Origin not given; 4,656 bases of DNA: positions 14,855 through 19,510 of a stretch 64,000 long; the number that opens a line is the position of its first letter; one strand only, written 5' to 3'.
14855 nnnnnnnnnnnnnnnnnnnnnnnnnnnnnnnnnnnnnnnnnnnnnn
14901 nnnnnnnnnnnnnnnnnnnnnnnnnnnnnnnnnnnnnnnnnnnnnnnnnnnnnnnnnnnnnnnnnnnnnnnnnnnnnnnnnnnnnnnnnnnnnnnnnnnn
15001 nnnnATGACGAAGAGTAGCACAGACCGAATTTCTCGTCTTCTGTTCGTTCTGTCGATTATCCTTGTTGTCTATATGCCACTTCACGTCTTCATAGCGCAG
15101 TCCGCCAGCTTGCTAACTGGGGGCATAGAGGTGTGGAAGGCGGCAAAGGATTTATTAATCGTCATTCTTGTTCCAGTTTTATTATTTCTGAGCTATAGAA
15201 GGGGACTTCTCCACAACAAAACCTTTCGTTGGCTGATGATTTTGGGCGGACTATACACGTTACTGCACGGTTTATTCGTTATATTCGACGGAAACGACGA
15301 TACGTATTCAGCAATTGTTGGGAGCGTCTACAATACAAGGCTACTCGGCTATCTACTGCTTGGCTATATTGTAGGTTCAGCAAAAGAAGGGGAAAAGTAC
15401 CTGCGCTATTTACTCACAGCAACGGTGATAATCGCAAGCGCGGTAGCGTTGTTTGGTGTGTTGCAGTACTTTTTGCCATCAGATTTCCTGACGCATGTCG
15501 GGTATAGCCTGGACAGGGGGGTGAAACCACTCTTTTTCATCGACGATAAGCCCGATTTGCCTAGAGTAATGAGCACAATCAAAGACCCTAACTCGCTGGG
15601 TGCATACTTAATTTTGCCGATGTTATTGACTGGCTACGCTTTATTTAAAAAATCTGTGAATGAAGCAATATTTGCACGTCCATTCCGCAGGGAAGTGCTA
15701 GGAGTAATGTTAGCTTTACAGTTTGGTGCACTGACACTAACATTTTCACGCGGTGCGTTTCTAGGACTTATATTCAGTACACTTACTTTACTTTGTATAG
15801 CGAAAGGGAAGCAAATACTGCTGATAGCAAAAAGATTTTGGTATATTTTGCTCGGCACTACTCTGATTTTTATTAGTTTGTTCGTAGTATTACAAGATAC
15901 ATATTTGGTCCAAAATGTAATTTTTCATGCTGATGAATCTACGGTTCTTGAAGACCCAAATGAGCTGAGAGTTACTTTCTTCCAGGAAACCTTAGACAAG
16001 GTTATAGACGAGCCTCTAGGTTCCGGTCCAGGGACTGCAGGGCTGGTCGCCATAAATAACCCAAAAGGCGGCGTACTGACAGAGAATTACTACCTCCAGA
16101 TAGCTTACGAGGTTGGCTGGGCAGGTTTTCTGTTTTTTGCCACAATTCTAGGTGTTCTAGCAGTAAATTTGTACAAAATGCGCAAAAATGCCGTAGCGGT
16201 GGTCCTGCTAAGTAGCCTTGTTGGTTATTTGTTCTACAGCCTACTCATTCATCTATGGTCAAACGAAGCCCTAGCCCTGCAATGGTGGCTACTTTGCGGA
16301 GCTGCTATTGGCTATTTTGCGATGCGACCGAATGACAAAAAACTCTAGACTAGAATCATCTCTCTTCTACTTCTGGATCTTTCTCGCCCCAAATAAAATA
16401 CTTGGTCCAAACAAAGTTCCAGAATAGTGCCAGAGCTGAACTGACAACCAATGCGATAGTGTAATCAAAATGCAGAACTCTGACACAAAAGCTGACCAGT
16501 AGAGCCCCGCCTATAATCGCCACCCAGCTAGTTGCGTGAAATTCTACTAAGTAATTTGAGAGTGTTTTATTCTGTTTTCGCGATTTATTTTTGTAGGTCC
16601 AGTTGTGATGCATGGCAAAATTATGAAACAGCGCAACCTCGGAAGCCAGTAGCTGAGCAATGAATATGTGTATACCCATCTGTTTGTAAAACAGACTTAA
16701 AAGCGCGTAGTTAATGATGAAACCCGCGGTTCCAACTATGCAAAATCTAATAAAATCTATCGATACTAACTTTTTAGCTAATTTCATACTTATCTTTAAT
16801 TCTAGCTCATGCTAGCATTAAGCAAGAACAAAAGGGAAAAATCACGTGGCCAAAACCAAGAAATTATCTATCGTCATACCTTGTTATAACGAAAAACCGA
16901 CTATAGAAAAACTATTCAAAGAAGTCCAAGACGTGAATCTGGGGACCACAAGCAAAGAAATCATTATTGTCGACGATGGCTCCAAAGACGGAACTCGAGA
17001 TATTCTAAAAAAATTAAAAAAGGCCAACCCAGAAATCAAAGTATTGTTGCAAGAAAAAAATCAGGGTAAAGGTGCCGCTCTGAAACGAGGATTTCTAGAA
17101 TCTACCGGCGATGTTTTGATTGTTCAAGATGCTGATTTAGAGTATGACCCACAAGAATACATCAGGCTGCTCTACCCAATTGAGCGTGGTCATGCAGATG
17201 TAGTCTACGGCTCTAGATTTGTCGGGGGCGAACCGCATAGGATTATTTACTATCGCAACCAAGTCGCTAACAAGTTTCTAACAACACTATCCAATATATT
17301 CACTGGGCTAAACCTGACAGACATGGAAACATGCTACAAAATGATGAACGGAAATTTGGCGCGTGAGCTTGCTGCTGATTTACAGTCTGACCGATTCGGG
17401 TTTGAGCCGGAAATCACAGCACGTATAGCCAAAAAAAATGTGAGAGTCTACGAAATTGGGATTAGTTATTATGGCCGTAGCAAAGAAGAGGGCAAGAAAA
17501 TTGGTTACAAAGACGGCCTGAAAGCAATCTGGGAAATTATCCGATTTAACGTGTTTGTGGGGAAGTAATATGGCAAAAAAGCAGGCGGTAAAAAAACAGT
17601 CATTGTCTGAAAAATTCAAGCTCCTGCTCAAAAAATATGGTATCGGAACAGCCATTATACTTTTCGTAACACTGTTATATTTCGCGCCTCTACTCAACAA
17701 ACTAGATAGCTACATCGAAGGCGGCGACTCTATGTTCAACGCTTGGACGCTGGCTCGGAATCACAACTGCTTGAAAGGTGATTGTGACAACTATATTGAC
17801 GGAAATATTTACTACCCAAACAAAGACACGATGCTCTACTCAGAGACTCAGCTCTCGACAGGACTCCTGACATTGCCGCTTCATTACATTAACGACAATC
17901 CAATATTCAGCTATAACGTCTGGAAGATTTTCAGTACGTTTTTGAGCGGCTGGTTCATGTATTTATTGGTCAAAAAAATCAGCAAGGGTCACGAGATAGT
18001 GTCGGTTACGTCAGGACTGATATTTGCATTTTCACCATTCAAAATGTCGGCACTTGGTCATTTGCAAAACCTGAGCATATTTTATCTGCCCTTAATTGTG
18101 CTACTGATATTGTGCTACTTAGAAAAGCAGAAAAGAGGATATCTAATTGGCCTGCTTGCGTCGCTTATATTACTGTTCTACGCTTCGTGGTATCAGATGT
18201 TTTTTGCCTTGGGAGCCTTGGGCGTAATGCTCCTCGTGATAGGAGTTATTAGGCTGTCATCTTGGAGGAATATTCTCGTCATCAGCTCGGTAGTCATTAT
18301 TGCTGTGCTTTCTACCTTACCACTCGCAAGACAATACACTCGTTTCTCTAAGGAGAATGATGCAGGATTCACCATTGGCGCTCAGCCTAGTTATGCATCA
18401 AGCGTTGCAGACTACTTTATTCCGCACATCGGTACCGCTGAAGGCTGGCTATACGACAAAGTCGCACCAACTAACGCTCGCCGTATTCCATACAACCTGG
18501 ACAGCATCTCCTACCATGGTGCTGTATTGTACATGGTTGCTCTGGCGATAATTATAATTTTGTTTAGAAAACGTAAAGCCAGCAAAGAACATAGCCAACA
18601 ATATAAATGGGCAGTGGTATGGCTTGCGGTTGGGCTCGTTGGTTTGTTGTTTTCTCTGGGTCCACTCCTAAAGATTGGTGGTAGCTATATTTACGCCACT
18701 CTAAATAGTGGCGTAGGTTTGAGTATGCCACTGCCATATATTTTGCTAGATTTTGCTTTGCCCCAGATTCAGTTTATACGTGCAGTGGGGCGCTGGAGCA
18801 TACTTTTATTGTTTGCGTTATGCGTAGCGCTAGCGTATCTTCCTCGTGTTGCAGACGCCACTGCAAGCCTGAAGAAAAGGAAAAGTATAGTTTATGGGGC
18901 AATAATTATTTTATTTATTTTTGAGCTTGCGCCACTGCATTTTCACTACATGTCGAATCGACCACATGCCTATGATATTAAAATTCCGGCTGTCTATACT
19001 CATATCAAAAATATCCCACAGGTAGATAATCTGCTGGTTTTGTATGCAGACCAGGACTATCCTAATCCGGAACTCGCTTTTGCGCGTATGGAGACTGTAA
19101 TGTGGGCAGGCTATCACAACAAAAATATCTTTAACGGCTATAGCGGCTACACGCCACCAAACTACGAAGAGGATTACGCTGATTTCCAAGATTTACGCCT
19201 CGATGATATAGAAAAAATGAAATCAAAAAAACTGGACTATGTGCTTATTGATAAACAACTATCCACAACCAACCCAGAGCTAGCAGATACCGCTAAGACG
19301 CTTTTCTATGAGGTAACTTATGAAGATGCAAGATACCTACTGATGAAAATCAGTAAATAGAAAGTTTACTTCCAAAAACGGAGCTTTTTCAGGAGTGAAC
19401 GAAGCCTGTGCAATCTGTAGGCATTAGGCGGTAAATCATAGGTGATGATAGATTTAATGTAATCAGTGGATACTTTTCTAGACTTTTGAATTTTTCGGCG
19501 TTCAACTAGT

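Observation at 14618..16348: Ser/Thr/Asn-rich tail-anchored protein translationally coupled to a Wzy_C (O-antigen ligase/PglL-type) enzyme: candidate protein O-glycosylation pair with an RBS-occluding hairpin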

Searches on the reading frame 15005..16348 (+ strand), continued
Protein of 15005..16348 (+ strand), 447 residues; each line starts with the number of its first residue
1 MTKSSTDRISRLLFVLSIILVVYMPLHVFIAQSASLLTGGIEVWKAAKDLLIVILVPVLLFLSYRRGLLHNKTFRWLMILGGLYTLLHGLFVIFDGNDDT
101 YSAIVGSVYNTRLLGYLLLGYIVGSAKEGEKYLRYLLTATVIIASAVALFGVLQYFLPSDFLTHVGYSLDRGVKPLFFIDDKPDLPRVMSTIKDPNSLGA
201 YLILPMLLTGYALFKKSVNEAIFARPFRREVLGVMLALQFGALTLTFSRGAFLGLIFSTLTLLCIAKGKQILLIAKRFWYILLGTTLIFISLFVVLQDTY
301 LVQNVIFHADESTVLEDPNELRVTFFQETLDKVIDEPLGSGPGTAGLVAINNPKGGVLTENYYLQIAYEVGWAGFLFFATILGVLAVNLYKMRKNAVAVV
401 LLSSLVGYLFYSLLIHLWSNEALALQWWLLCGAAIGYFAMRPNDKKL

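Call 76: list_cluster_members(proteins=[P0001, P0121, P0009])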
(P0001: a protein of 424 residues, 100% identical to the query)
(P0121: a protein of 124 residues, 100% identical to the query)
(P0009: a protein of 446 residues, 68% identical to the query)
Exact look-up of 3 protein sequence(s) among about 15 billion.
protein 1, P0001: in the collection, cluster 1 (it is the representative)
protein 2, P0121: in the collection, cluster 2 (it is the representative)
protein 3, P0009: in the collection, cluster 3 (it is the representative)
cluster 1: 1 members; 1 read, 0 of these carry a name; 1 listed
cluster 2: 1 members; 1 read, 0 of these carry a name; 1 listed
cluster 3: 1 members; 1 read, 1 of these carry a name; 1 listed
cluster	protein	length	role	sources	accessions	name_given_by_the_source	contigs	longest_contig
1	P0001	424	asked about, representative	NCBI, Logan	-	-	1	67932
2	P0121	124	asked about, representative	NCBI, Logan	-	-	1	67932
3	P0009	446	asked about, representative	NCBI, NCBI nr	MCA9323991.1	O-antigen ligase family protein [Candidatus Saccharibacteria bacterium]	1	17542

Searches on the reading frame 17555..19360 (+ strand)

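Call 6: search_protein_families(library=pfam, proteins=[window:17555-19360:+], max_evalue=0.01)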
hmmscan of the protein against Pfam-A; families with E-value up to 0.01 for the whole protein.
window:17555-19360:+ (601 aa): 0 families

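Call 7: search_protein_families(library=ncbifam, proteins=[window:17555-19360:+], max_evalue=0.01)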
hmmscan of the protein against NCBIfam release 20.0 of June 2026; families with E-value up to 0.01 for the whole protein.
window:17555-19360:+ (601 aa): 1 family
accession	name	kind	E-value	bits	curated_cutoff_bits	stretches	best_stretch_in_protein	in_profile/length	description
NF045849.1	ICE_MMCAP2_0565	equivalog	0.0015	18.2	40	1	323-368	25-70/80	Mbov_0395 family pilin-like conjugal transfer protein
